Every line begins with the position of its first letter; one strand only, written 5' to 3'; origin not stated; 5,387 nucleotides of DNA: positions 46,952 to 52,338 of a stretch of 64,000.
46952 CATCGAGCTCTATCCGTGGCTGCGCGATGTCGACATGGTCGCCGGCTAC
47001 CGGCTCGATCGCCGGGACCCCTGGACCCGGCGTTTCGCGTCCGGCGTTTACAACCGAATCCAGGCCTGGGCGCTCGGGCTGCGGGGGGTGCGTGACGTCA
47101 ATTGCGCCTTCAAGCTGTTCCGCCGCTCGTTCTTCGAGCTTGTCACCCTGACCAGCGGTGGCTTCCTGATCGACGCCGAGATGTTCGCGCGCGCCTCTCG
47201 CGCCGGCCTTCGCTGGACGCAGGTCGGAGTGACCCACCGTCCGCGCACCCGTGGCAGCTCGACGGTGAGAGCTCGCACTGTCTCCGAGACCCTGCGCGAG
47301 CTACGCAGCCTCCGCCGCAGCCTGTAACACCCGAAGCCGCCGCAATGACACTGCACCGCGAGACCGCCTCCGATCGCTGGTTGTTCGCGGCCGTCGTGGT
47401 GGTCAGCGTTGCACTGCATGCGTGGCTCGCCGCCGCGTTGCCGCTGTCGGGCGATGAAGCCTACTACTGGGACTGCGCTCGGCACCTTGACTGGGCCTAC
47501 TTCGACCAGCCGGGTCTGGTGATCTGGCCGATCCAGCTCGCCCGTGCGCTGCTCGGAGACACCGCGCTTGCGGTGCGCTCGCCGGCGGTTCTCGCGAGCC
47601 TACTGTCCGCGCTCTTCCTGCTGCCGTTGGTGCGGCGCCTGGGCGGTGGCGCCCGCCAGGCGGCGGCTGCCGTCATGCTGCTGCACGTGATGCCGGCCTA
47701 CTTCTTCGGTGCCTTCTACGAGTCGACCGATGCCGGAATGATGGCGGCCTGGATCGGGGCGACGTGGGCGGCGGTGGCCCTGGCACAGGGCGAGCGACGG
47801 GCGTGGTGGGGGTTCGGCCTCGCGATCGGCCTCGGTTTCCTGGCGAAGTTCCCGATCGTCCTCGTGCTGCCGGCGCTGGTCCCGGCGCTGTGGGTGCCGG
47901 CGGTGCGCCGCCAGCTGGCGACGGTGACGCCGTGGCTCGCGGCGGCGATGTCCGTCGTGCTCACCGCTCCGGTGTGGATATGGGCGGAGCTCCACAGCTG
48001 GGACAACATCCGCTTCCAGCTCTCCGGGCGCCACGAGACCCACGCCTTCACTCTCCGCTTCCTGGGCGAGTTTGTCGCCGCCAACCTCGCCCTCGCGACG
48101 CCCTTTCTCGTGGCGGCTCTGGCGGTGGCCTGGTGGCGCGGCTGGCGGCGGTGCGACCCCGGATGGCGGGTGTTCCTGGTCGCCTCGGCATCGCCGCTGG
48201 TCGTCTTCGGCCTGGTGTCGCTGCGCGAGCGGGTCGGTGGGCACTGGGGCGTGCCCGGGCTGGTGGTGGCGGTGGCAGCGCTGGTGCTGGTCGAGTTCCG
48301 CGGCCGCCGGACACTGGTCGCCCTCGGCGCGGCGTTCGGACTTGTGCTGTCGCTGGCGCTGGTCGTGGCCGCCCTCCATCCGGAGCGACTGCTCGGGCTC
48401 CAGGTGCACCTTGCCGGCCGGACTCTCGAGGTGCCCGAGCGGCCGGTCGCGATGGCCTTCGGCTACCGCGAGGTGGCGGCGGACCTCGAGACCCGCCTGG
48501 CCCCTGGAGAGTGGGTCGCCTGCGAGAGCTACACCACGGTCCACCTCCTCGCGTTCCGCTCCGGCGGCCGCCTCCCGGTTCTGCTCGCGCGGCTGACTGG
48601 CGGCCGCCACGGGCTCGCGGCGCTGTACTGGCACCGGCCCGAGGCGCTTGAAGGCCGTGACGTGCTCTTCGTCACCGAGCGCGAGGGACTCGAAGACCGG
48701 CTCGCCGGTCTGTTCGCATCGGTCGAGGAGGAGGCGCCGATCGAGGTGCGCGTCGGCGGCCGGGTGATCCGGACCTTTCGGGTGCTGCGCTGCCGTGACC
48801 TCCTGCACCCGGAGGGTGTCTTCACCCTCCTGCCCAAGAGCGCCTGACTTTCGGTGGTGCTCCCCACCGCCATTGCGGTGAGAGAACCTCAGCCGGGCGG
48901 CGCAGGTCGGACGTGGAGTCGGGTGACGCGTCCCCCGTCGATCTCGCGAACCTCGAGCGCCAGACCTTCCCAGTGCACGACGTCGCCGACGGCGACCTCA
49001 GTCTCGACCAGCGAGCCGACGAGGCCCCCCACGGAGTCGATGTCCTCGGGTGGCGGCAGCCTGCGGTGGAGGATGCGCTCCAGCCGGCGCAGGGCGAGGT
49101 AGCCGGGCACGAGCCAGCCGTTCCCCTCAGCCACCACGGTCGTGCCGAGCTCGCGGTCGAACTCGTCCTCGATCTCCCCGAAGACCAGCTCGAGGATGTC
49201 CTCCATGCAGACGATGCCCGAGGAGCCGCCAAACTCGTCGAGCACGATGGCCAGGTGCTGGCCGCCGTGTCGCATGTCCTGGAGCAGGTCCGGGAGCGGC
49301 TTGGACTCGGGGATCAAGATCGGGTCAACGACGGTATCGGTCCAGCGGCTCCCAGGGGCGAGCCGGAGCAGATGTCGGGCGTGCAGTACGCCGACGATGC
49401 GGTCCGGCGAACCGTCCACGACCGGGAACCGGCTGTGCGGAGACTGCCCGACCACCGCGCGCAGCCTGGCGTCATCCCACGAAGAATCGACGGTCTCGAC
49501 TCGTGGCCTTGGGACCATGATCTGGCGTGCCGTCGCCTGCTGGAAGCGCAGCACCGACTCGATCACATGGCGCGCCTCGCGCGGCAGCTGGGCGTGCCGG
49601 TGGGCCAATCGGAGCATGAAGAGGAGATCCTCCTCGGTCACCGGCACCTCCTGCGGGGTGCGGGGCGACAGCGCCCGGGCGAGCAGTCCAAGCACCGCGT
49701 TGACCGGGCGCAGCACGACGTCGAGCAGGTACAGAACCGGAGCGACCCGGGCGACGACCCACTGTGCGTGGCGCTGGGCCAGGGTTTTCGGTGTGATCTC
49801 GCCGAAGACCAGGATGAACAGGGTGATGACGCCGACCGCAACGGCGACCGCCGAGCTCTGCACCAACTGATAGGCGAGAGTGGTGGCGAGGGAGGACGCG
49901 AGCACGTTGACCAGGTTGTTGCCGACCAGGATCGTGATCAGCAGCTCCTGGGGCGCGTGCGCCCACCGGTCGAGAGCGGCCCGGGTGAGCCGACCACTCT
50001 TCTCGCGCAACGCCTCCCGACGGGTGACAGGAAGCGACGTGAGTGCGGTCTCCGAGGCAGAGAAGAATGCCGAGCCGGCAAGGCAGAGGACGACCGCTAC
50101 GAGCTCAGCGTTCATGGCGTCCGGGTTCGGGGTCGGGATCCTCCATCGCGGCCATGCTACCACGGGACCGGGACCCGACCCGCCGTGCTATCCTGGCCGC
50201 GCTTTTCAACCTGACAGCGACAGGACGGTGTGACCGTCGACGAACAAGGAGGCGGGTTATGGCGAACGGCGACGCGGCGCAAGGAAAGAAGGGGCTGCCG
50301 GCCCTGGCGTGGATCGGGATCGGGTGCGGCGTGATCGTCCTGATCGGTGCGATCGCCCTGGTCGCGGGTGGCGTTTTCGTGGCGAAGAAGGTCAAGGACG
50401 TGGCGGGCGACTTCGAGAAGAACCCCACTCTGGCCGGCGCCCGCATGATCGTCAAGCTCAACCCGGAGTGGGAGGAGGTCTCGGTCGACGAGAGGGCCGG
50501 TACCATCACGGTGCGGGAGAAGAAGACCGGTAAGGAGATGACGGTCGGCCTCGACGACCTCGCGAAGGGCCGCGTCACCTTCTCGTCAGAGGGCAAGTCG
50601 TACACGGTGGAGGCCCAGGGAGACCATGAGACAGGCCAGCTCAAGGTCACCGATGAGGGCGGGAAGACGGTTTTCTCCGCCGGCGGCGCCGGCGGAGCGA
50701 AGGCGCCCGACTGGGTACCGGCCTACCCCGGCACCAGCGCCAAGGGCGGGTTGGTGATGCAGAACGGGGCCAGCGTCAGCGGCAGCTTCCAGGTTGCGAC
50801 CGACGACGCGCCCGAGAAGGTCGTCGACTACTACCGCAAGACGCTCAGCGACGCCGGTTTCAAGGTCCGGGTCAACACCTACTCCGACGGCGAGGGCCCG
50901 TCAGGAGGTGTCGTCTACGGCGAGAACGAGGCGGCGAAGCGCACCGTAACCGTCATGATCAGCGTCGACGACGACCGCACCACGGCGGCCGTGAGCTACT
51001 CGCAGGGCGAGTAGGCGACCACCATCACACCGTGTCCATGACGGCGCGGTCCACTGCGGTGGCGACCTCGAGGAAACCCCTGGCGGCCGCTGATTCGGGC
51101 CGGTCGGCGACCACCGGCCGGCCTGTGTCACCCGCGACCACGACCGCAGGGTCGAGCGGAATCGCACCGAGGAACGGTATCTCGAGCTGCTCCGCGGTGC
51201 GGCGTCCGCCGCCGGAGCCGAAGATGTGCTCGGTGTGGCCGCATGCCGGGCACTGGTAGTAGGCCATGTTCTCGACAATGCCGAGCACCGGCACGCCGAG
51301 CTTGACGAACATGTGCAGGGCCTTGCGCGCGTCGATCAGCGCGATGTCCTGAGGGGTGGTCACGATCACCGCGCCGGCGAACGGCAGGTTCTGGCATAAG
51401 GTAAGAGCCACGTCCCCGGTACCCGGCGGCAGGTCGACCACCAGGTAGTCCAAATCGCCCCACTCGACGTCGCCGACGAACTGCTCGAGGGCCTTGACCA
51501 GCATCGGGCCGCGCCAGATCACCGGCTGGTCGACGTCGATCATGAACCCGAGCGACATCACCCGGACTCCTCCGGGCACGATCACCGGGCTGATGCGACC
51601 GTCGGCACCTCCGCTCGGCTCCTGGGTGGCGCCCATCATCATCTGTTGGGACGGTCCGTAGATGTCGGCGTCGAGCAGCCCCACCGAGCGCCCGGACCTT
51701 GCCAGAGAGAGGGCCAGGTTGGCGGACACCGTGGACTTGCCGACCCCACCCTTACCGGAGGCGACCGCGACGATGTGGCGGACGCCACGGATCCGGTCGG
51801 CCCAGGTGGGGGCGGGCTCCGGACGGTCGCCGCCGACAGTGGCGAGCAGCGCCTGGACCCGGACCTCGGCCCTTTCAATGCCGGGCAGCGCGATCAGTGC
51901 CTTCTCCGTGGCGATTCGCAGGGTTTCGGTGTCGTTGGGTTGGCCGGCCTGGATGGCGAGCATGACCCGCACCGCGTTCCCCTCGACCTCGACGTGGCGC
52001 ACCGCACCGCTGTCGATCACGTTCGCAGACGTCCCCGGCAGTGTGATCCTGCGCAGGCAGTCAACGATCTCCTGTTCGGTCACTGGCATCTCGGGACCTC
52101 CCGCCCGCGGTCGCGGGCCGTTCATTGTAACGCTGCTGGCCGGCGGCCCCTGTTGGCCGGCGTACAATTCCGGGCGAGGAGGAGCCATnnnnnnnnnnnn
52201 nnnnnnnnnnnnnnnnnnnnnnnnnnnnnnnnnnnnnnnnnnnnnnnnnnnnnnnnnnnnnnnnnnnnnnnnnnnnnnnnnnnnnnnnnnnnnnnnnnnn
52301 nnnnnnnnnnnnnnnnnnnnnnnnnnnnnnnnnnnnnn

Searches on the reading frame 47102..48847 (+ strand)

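Call 98: search_protein_families(library=pfam, proteins=[window:47102-48847:+], max_evalue=0.00001)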
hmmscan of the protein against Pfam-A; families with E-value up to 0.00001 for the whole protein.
window:47102-48847:+ (581 aa): 1 family
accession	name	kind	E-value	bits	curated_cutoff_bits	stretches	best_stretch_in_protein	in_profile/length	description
PF13231.12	PMT_2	-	7.1e-24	85.3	26.1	1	135-294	1-160/160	Dolichyl-phosphate-mannose-protein mannosyltransferase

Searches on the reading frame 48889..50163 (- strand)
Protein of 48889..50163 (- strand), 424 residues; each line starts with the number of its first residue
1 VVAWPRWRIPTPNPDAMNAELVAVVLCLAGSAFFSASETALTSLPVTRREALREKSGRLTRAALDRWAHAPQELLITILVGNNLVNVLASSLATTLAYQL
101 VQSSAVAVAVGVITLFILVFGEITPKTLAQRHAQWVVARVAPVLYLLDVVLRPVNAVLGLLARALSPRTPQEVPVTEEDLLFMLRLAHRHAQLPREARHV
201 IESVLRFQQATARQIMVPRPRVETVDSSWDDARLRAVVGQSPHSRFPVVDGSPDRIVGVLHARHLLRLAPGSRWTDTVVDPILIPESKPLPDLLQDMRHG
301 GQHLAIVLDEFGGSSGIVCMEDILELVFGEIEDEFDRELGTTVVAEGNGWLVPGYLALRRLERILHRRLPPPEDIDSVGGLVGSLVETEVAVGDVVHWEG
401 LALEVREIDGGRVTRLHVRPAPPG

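Call 98: search_protein_families(library=pfam, proteins=[window:48889-50163:-], max_evalue=0.00001)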
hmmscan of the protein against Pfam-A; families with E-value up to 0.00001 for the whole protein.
window:48889-50163:- (424 aa): 3 families
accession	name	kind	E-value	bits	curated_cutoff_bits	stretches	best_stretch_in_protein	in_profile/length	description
PF01595.25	CNNM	-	2.4e-43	148.3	28.4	1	24-193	3-177/181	Cyclin M transmembrane N-terminal domain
PF03471.22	CorC_HlyC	-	1.1e-13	51.4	27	1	346-420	4-79/81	Transporter associated domain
PF00571.33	CBS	-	1.7e-11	44.7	24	0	280-327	8-55/57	CBS domain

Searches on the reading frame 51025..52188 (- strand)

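Call 98: search_protein_families(library=pfam, proteins=[window:51025-52188:-], max_evalue=0.00001)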
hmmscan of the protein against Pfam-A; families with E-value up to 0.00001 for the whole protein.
window:51025-52188:- (387 aa): 7 families
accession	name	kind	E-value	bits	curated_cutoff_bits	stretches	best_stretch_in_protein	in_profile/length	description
PF10609.15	ParA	-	8.1e-100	333.7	27.1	1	136-379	2-245/246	NUBPL iron-transfer P-loop NTPase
PF01656.29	CbiA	-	4.6e-13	49.7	25.4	1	140-358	1-124/125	CobQ/CobB/MinD/ParA nucleotide binding domain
PF01883.24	FeS_assembly_P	-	9.8e-10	39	23.5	1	38-111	1-73/73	Iron-sulfur cluster assembly protein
PF13614.12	AAA_31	-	8e-09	36.1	27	1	138-178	2-42/177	AAA domain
PF00142.24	Fer4_NifH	-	2.2e-06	27.8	25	0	144-189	6-51/271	4Fe-4S iron sulfur cluster binding proteins, NifH/frxC family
PF02374.21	ArsA_ATPase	-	2.8e-06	27.2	24.3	0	142-175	5-38/305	Anion-transporting ATPase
PF09140.17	MipZ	-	6.1e-06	26.2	20.7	1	138-180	1-43/262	ATPase MipZ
